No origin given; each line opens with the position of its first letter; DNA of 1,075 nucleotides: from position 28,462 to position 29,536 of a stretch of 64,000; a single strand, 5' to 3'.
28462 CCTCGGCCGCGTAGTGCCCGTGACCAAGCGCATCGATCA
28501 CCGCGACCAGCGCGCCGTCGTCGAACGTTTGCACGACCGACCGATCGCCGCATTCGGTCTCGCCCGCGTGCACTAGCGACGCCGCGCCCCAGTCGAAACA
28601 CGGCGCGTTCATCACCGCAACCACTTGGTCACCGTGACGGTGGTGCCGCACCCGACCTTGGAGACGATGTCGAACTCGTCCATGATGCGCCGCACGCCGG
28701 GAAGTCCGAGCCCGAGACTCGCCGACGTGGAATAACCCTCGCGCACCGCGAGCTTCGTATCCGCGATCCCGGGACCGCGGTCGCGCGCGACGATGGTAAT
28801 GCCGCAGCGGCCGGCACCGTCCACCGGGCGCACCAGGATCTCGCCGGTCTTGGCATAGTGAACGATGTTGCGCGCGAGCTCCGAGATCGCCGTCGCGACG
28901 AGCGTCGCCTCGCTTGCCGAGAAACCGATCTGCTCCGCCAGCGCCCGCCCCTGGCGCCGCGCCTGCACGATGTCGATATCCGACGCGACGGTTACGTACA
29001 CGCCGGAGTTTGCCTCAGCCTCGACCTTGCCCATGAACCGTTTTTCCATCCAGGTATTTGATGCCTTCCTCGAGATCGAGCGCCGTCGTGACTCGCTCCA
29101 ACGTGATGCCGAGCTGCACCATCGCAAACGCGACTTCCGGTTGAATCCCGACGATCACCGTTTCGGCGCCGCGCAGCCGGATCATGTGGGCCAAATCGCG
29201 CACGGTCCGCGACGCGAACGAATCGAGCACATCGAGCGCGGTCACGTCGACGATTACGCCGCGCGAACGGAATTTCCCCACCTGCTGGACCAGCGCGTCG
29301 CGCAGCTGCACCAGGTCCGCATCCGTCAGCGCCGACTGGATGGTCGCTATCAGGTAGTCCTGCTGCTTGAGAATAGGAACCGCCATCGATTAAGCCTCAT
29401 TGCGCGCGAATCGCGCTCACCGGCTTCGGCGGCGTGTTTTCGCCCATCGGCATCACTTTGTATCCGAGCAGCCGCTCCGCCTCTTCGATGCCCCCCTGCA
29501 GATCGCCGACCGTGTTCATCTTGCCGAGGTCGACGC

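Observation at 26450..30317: Stressosome module (RsbR-RsbS-RsbT-RsbX) in one operon with a histidine kinase and NarL regulator, upstream of a 26-kb EPS operon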

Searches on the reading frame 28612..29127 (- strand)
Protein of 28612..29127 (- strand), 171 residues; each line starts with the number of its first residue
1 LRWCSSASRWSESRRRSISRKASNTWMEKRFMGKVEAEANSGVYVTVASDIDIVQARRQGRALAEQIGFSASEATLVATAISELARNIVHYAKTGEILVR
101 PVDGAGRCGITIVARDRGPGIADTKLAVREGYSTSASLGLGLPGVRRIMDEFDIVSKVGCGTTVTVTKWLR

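Call 3: search_protein_families(library=pfam, proteins=[window:28612-29127:-], max_evalue=0.01)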
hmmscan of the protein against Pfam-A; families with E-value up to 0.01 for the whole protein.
window:28612-29127:- (171 aa): 2 families
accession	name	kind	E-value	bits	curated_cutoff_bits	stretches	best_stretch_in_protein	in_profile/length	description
PF13581.12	HATPase_c_2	-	1.6e-12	48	27.4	1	52-168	7-127/127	Histidine kinase-like ATPase domain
PF02518.31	HATPase_c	-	3.1e-10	40.9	26.4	1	76-167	5-106/111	Histidine kinase-, DNA gyrase B-, and HSP90-like ATPase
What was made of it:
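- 28612..29049 (-): rsbT: GHKL serine kinase (alternative start at 29034). Pfam HATPase_c_2 48 bits (call 3).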

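Call 4: search_protein_families(library=ncbifam, proteins=[window:28612-29127:-], max_evalue=0.01)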
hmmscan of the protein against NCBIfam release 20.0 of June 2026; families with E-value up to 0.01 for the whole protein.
window:28612-29127:- (171 aa): 4 families
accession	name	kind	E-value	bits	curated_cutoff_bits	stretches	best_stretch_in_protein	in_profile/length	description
TIGR01925.2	spIIAB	equivalog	1.3e-12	47.8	135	1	55-169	16-135/137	anti-sigma F factor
NF041045.1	RsbA_anti_sig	subfamily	1.1e-08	34.7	210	1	47-166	185-300/303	anti-sigma factor RsbA family regulatory protein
NF003144.0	PRK04069.1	equivalog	0.0015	18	145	1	61-170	27-143/161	anti-sigma B factor RsbW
NF045903.1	CuHisKinLciSLeg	equivalog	0.0037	16.7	700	1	75-167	250-355/357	copper-responsive two-component system sensor histidine kinase LciS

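Call 66: search_solved_structures(query=window:28612-29049:-, max_evalue=0.001, show_alignments=2)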
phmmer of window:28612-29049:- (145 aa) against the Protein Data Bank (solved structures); distinct sequences matched with E-value up to 0.001: 4.
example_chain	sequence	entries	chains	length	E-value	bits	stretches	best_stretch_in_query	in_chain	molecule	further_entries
1til_A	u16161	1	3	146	0.00054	23.4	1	35-142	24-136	Anti-sigma F factor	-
1l0o_A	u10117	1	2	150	0.00059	23.2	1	35-142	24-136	Anti-sigma F factor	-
1th8_A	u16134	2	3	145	0.00074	22.9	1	35-142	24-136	Anti-sigma F factor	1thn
1tid_A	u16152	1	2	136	0.00083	22.8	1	35-140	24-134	Anti-sigma F factor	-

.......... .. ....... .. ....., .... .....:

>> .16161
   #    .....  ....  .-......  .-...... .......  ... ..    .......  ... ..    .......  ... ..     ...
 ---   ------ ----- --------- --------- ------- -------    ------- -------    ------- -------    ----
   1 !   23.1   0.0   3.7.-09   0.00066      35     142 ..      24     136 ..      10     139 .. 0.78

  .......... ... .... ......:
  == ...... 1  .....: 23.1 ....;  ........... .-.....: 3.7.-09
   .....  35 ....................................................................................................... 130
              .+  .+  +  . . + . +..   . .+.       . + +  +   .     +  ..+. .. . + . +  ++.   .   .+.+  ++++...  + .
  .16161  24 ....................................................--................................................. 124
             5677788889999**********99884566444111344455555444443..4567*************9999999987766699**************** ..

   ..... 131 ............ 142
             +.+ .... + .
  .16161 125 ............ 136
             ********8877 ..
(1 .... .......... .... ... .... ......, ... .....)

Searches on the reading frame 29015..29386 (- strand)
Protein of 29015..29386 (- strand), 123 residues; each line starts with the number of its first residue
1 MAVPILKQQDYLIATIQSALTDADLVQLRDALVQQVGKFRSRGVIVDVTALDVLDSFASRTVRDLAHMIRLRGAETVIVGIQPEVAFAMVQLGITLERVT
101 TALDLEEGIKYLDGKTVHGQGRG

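Call 3: search_protein_families(library=pfam, proteins=[window:29015-29386:-], max_evalue=0.01)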
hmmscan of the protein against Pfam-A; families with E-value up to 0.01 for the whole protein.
window:29015-29386:- (123 aa): 1 family
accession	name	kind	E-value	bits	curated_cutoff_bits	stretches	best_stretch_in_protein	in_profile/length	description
PF01740.26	STAS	-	2.8e-12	46.8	22.6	1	7-95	6-94/106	STAS domain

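Call 4: search_protein_families(library=ncbifam, proteins=[window:29015-29386:-], max_evalue=0.01)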
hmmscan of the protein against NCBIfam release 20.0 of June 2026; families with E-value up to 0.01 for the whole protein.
window:29015-29386:- (123 aa): 2 families
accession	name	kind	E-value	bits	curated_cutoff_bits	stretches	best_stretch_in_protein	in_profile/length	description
NF052652.1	YtvA_fam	equivalog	4.9e-10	39.4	250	1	3-106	136-240/243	YtvA family blue-light photoreceptor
TIGR00377.1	ant_ant_sig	superfamily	1.8e-05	24.5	53.45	1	7-86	9-88/108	anti-sigma factor antagonist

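Call 25: search_solved_structures(query=window:29015-29386:-, max_evalue=0.001, show_alignments=3)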
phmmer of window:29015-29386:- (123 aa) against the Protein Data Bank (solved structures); distinct sequences matched with E-value up to 0.001: 18.
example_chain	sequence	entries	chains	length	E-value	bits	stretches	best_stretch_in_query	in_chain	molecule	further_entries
6qcm_A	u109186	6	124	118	1.5e-24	89.6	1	1-112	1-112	RsbS protein | RsbT antagonist protein RsbS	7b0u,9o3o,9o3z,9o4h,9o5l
9o4r_a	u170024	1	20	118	4.3e-24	88.2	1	1-112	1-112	RsbT antagonist protein RsbS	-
6jhk_A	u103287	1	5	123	5.7e-23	84.5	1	3-112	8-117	RsbS negative regulator of sigma-B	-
2vy9_A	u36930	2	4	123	1.4e-20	76.8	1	3-112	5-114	ANTI-SIGMA-FACTOR ANTAGONIST | ANTI-SIGMA-FACTOR ANTAGONIST (STAS) DOMAIN PROTEIN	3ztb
3zxn_A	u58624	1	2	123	5.3e-20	75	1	3-112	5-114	ANTI-SIGMA-FACTOR ANTAGONIST (STAS) DOMAIN PROTEIN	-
7o0i_a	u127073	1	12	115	2.9e-13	53.3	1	2-113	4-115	RsbS, negative regulator of sigma-B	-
6qcm_AB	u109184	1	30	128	6.3e-11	45.8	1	28-110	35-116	RsbR protein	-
6qcm_CB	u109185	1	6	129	6.4e-11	45.8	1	28-110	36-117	RsbR protein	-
6qcm_CD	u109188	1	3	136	7.3e-11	45.6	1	28-110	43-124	RsbR protein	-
9o3o_A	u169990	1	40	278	2e-10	44.2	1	30-110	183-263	STAS domain-containing protein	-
9o3z_A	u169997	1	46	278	2.6e-10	43.8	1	29-110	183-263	RsbR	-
9o4r_A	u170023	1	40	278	2.6e-10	43.8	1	29-110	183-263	RsbR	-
7b0u_A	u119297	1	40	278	2.8e-10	43.7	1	29-110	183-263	RsbR protein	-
9o5l_A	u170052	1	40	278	3e-10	43.6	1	31-110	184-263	STAS domain-containing protein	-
9o4h_A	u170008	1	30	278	3.5e-10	43.4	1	29-110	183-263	RsbR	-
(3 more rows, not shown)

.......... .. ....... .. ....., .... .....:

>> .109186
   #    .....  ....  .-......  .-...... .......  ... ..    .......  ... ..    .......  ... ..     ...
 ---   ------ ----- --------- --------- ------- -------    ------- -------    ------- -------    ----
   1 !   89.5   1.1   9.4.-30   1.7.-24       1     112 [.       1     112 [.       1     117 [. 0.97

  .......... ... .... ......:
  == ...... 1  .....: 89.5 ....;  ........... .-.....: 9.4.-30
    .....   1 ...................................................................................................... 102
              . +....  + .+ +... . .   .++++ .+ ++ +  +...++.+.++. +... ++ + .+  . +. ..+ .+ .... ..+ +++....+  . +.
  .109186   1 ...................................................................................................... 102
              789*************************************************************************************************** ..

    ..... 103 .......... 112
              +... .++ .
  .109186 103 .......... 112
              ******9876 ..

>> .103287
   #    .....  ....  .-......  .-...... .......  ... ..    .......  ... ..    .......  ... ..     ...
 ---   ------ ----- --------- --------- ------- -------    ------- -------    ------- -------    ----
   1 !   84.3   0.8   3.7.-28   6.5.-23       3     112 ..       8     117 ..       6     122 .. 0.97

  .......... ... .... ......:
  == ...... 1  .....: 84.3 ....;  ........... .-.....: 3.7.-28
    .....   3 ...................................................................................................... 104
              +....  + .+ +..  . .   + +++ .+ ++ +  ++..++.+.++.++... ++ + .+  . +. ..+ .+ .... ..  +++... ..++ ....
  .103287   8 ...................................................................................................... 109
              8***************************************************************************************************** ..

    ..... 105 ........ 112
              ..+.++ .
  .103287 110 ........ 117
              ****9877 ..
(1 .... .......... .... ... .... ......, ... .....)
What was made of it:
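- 29015..29386 (-): rsbS: single STAS domain carrying the phosphorylatable Ser56. It matches Listeria and Bacillus RsbS at E 1.5e-24 (call 25).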
